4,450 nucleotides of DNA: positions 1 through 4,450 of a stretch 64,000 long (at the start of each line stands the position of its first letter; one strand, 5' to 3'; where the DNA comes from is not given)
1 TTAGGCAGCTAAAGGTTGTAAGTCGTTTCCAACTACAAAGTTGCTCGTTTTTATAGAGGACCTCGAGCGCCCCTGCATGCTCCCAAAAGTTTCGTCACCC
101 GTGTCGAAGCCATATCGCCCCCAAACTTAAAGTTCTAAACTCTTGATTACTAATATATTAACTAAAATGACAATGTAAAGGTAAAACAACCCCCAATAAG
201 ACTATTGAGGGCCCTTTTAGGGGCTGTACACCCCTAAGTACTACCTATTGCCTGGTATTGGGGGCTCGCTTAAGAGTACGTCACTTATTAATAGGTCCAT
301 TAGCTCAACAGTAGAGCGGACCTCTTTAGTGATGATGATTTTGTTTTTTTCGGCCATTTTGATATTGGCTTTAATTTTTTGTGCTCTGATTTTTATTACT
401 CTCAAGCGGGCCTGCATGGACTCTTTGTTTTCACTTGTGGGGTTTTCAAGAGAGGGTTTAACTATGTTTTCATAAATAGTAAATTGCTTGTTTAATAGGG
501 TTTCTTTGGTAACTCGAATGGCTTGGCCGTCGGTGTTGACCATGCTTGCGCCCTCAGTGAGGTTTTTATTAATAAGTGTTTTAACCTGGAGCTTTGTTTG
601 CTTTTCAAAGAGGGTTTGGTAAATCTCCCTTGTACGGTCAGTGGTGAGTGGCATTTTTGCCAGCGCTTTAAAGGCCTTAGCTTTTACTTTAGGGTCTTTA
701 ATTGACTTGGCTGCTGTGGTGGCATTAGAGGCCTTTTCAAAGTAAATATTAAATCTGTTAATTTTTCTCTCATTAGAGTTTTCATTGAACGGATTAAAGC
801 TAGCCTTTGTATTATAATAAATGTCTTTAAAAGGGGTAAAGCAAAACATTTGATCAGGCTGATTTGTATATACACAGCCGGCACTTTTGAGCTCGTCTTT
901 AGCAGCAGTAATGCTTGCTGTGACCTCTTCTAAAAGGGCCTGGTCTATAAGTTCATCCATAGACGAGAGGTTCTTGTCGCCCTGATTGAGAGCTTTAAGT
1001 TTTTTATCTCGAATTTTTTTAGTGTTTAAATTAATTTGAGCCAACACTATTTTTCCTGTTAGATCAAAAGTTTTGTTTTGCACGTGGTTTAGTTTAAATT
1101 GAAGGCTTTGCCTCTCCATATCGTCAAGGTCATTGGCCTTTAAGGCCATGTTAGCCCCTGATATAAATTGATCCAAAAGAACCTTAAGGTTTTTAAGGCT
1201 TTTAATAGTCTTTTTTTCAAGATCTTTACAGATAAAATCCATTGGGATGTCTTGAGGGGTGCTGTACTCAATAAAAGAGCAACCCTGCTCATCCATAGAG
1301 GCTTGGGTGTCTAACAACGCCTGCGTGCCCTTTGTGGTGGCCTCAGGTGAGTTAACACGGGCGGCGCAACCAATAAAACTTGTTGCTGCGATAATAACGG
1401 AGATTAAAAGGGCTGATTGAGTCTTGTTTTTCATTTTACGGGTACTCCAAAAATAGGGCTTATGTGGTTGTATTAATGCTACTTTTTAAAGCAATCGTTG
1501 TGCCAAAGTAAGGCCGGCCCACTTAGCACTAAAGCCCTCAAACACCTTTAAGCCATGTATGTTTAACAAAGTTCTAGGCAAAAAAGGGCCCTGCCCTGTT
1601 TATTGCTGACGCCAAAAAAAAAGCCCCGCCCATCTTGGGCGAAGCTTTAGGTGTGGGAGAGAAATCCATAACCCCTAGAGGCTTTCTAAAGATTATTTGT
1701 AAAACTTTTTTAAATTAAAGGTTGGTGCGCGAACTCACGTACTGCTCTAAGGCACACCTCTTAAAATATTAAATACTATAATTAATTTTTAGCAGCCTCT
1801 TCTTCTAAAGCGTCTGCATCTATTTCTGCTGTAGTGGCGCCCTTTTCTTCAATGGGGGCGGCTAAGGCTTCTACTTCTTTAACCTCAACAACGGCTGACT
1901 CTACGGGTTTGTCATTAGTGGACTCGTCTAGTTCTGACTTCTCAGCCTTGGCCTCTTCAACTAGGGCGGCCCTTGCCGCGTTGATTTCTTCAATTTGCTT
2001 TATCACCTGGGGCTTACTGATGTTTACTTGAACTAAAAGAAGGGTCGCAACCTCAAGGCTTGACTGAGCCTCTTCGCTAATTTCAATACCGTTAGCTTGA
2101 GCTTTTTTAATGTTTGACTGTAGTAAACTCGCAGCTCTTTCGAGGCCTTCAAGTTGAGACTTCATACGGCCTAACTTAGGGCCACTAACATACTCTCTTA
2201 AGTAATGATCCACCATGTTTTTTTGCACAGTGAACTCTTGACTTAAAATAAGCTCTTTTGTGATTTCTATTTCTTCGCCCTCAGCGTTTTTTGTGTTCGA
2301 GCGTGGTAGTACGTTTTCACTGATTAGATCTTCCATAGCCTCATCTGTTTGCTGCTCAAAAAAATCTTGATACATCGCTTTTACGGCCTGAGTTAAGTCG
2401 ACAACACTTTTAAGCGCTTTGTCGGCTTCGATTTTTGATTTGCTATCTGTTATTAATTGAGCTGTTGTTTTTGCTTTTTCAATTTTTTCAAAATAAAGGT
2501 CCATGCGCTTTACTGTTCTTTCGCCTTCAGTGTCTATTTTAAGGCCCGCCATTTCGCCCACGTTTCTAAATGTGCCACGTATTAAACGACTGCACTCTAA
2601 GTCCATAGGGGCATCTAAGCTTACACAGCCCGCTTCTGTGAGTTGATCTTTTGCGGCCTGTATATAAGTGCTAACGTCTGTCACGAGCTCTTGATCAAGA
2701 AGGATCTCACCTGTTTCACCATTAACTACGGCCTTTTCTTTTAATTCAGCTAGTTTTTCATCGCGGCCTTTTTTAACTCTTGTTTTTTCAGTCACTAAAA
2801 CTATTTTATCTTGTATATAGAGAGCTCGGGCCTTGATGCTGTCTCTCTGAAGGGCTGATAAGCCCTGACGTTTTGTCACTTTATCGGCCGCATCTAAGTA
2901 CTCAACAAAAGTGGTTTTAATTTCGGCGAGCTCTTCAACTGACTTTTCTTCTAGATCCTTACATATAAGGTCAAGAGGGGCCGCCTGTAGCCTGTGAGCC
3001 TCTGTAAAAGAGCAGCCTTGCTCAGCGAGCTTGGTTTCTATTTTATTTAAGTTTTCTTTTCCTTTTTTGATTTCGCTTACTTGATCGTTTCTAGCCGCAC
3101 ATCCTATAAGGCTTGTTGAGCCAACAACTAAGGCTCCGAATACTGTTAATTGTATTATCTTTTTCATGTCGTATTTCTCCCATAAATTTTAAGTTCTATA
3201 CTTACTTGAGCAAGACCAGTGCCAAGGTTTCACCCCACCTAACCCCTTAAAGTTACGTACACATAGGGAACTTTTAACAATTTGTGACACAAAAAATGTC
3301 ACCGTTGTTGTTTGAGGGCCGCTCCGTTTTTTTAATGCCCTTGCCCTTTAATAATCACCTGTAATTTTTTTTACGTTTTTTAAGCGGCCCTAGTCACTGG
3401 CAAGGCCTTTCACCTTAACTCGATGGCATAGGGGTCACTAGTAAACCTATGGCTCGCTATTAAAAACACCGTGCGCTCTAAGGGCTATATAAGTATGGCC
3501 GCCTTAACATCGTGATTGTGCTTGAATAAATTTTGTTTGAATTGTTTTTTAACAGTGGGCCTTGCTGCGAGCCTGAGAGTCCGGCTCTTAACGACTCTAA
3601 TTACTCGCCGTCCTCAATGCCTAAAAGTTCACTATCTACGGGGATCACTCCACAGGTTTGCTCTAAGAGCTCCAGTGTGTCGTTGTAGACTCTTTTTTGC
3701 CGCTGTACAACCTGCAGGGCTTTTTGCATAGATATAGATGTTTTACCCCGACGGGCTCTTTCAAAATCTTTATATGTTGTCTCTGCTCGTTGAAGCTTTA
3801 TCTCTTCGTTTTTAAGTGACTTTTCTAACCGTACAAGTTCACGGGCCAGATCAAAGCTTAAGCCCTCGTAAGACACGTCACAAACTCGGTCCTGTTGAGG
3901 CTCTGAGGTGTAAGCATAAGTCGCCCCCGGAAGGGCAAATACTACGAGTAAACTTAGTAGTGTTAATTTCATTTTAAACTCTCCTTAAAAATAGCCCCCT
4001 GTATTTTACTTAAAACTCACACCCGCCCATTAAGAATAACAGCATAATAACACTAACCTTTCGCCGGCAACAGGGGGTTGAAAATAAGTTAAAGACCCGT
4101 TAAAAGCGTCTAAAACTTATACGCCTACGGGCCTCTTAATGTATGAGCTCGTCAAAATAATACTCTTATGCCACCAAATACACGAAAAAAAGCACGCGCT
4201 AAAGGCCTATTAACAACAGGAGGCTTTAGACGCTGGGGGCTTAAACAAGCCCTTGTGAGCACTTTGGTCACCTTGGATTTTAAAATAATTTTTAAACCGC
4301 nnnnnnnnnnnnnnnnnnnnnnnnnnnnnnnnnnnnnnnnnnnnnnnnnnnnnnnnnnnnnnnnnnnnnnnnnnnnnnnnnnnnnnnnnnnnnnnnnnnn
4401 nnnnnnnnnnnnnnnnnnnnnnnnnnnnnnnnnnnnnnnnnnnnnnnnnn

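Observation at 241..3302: Tandem paralogous Cys-patterned lipoproteins, each behind its own near-consensus sigma-54 promoter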

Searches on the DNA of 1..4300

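Call 57: search_rna_families(source=window, start=1, end=4300, threshold=evalue, max_evalue=1)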
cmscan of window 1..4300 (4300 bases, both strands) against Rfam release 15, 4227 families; matches with E-value up to 1: 2.
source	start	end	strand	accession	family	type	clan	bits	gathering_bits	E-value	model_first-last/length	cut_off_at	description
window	1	122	-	RF00023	tmRNA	Gene;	CL00001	55.4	47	3.5e-20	1-128/374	3'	transfer-messenger RNA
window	1608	1676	-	RF00519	suhB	Gene; sRNA;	CL00108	23.7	41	0.091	1-77/77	no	Makes More Granules Regulator RNA (mmgR)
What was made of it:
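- Tried and rejected: Rfam gave only a sub-threshold suhB/mmgR match that coincides with the terminator (call 57).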

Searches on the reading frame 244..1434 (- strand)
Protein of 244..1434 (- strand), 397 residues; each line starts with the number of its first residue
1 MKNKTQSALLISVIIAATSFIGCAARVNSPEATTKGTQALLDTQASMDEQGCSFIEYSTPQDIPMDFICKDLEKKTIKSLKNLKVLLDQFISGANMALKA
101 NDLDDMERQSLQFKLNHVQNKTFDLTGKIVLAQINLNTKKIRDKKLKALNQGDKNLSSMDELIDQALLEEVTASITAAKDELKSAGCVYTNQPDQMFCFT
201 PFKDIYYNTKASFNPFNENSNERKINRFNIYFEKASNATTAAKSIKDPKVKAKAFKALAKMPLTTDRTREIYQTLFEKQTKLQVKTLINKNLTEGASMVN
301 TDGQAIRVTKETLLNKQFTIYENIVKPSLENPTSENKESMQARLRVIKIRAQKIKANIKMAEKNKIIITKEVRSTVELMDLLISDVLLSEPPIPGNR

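Call 4: search_protein_families(library=pfam, proteins=[window:244-1434:-], max_evalue=1)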
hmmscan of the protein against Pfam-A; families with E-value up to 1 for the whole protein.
window:244-1434:- (397 aa): 1 family
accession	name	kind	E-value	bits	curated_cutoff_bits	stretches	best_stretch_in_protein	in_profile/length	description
PF10819.13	DUF2564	-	0.12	13.2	26.3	0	164-191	27-54/79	Protein of unknown function (DUF2564)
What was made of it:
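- On Any curated protein family (Pfam, NCBIfam, PHROGs, PADLOC, PDB): Pfam's best hit is E = 0.12, below the family cut-off (call 4).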

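Call 7: find_homologous_proteins(query=window:244-1434:-)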
Query window:244-1434:- (397 aa): 1 proteins with E <= 0.001 among 5026 candidates.
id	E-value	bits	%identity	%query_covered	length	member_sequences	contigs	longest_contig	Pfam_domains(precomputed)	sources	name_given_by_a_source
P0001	4.2e-249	843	100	100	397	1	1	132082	-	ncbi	-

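Call 11: find_encoding_contigs(protein=P0001, flank=10000, max_places=3)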
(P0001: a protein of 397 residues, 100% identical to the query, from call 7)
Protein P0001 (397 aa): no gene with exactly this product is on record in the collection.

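Call 15: search_protein_families(library=ncbifam, proteins=[window:244-1434:-], max_evalue=0.01)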
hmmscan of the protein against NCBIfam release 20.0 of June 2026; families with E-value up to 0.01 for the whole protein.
window:244-1434:- (397 aa): 0 families
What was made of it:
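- Closest known: Classical bacterial lipoproteins. Different: There is no sequence or profile similarity to any lipoprotein family in Pfam or NCBIfam (calls 4, 15).
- Pfam and NCBIfam give no hit to any of these families (calls 4, 15).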

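Call 16: predict_structure(alignment_id=A2)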
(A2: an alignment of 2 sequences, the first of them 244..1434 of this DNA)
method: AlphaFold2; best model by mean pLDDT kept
length: 397 residues; sequences in the alignment: 2
mean_pLDDT: 50.4   pTM: 0.32
mean pLDDT of the five models: 50.4, 50.2, 49.7, 43.0, 39.9
residues with pLDDT >= 90: 0; 70-90: 51; 50-70: 140; < 50: 206
segments of 3 or more residues with pLDDT < 50: 1-33, 56-65, 149-157, 189-219, 263-268, 275-343, 364-397
pLDDT, mean of each block of 10 residues (from residue 1): 30 25 32 57 70 52 51 62 71 67 60 60 52 52 50 49 73 73 58 44 26 33 56 69 79 77 50 48 42 35 37 36 37 37 50 52 43 46 37 29
secondary structure, 60 per line:
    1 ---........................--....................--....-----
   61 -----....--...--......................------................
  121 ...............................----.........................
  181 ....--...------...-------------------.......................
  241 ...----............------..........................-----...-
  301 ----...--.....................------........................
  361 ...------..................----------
elements in order: H4-27 H30-49 E52-55 E66-69 H77-98 H105-151 H156-184 E187-189 E196-198 H218-243 H248-259 H266-291 E297-299 E305-307 H310-330 H337-363 H370-387

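Call 18: search_protein_representatives(alignment_id=A2)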
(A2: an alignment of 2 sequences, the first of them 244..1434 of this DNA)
Query: 2 sequences, 399 profile positions. Proteins with E-value up to 0.001 (for the whole library): 3; up to 1e-10: 2; up to 1e-30: 2. The best 3 are listed.
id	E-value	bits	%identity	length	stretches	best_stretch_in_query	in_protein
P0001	2.2e-222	754.9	-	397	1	1-399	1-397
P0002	1.1e-213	726.2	-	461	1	1-399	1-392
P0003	9.0e-04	34.9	-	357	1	4-168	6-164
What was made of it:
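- Tried and rejected: The exhaustive profile search of 1.84 billion representatives returned A, B and P0003 only (call 18).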

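Call 21: find_encoding_contigs(protein=P0003, flank=6000, max_places=5)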
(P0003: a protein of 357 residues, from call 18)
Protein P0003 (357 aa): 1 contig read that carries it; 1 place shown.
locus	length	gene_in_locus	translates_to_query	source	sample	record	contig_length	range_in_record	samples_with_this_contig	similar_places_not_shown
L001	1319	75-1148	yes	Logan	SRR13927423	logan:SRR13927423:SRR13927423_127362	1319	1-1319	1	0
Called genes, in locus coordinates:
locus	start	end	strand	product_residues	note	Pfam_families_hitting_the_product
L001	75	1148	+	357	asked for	-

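Call 25: find_related_loci(query=A4, collection=genome_contigs, flank=6000)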
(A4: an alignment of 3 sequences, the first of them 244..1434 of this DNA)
Query A4 (397 aa) in genome_contigs; peptide patterns used: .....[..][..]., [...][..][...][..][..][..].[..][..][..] (x = any residue, [..] = any of these).
126 stretches matched a pattern, but none encodes a relative of the query by tblastn (E <= 1e-3).
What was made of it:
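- Tried and rejected: Scans of 185,579 species genomes (call 25) and of JGI metagenomes found no relative.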

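Call 26: find_homologous_proteins(query=P0003, max_evalue=0.01)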
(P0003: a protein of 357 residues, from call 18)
Query P0003 (357 aa): 1 proteins with E <= 0.01 among 8000 candidates.
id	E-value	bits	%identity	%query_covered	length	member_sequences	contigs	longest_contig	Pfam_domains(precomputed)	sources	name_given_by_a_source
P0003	2.5e-212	722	100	100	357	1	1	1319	-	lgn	-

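Call 28: find_related_loci(query=A4, collection=metagenome_contigs, flank=5000)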
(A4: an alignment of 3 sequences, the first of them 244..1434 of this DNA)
Query A4 (397 aa) in metagenome_contigs; peptide patterns used: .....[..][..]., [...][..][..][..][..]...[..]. (x = any residue, [..] = any of these).
254 stretches matched a pattern, but none encodes a relative of the query by tblastn (E <= 1e-3).

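Call 30: list_cluster_members(proteins=[P0001, P0002, P0003])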
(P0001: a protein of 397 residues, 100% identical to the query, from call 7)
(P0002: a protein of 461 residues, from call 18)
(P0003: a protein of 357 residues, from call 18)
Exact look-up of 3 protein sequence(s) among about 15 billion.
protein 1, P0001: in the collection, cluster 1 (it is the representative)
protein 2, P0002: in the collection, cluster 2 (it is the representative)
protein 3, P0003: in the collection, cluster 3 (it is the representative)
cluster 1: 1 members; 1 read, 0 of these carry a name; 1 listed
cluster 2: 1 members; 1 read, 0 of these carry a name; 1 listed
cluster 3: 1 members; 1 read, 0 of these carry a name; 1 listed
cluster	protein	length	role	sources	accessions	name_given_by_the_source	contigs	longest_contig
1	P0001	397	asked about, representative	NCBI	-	-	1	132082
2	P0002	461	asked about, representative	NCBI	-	-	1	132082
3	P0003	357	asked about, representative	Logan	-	-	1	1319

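Call 31: search_solved_structures(query=A2, max_evalue=10)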
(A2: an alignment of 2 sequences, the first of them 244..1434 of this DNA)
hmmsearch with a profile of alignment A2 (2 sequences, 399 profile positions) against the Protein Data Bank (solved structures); distinct sequences matched with E-value up to 10: 0.
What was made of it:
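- On Any curated protein family (Pfam, NCBIfam, PHROGs, PADLOC, PDB): PDB sequences give none at E <= 10 (call 31).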

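Call 39: fold_search(model_id=the predicted structure, library=pdb)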
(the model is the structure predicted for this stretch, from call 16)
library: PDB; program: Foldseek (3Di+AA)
matches with E <= 10: 251; with E <= 0.001: 0
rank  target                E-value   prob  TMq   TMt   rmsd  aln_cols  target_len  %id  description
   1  9a69_B                3.0e-01  0.15  0.13  0.08  54.5       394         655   14  Integrative model of MCPB-MCPC by crosslinking MS and deep learning (released 2024-09-18)
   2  2ch7_A                3.6e-01  0.10  0.11  0.13  56.1       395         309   12  Crystal structure of the cytoplasmic domain of a bacterial chemoreceptor from Thermotoga maritima (released 2006-04-18)
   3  6w1w_A                4.0e-01  0.11  0.11  0.12  22.1       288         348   14  Crystal Structure of Motility Associated Killing Factor B from Vibrio cholerae (released 2020-03-25)
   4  1cii                  6.0e-01  0.08  0.13  0.09  51.6       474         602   12  COLICIN IA (released 1998-01-14)
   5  7r5k_K0               7.0e-01  0.07  0.10  0.05  22.0       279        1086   14  Human nuclear pore complex (constricted) (released 2022-06-22)
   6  5dhh_B                7.3e-01  0.10  0.15  0.15  28.1       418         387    9  The crystal structure of nociceptin/orphanin FQ peptide receptor (NOP) in complex with SB-612111 (PSI Community Target (released 2015-10-21)
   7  3uum_B                8.1e-01  0.72  0.18  0.45   9.3       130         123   16  Crystal Structure of N-terminal first spectrin repeat of utrophin (released 2012-09-19)
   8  5kri_A                8.9e-01  0.08  0.10  0.16  26.9       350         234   10  Crystal Structure of the ER-alpha Ligand-binding Domain (Y537S) in Complex with 16b-benzyl 17b-estradiol (released 2017-01-18)
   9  8vu5_A                9.4e-01  0.47  0.13  0.31  14.4       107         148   14  Cryo-EM structure of MPL bound to TPO (released 2024-09-11)
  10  9y93_A                9.4e-01  0.11  0.13  0.18  22.5       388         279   11  Tetrameric InvE from Salmonella Typhimurium (released 2026-01-21)
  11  4zlh_A                9.9e-01  0.04  0.09  0.11  21.0       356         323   11  Structure of the LapB cytoplasmic domain at 2 angstroms (released 2015-11-11)
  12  6gy7_A                1.0e+00  0.11  0.16  0.18  39.9       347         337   12  Crystal structure of XaxB from Xenorhabdus nematophil (released 2018-07-25)
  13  7xn7_q                1.1e+00  0.13  0.17  0.09  24.5       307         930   11  RNA polymerase II elongation complex containing Spt4/5, Elf1, Spt6, Spn1 and Paf1C (released 2022-09-07)
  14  3mq1_F                1.2e+00  0.82  0.15  0.55  11.4       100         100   16  Crystal Structure of Dust Mite Allergen Der p 5 (released 2010-06-02)
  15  8tk8_A                1.2e+00  0.07  0.14  0.05  30.8       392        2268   13  Human Type 3 IP3 Receptor - Resting State (+IP3/ATP) (released 2023-11-08)
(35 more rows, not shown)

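Call 43: find_related_loci(query=A5, collection=metagenome_contigs, flank=5000)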
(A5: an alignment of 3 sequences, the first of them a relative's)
Query A5 (357 aa) in metagenome_contigs; peptide patterns used: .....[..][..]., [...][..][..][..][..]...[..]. (x = any residue, [..] = any of these).
254 stretches matched a pattern, but none encodes a relative of the query by tblastn (E <= 1e-3).
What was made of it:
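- Tried and rejected: The metagenome scan was run twice, the second time with P0003 as the confirming sequence (calls 28, 43).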

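Call 59: search_protein_families(library=phrogs, proteins=[window:244-1434:-, P0003], max_evalue=1)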
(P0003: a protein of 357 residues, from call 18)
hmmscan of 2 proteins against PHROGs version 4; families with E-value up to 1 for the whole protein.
window:244-1434:- (397 aa): 2 families
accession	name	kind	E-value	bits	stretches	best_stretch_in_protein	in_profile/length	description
phrog_21064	-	unknown function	0.028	15.7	1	10-50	6-45/89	-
phrog_17948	-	unknown function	0.25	12.3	1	52-109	119-176/185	-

P0003 (357 aa): 3 families
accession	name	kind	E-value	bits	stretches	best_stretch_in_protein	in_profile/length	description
phrog_11767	-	unknown function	0.23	12.8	1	9-47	5-43/89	-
phrog_9240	-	moron, auxiliary metabolic gene and host takeover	0.31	11.7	1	63-112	145-193/199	cyanobacterial phosphoribosylglycinamide formyltransferase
phrog_2955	-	unknown function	0.45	11.5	1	164-215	19-69/75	-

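Call 60: search_protein_families(library=padloc, proteins=[window:244-1434:-, P0003], max_evalue=1)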
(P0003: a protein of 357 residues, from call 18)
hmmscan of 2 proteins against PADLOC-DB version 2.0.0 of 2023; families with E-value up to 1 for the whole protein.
window:244-1434:- (397 aa): 0 families

P0003 (357 aa): 0 families
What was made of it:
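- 241..1434 (-): Gene A: 397-aa lipoprotein precursor. Signal peptide and lipobox are SFIG|C23. Cysteine pairs are C52/C69 and C187/C198. The mature protein is basic (pI 9.25). No family hit in calls 4, 15, 31, 59 or 60.
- On Any curated protein family (Pfam, NCBIfam, PHROGs, PADLOC, PDB): PADLOC gives none (call 60).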
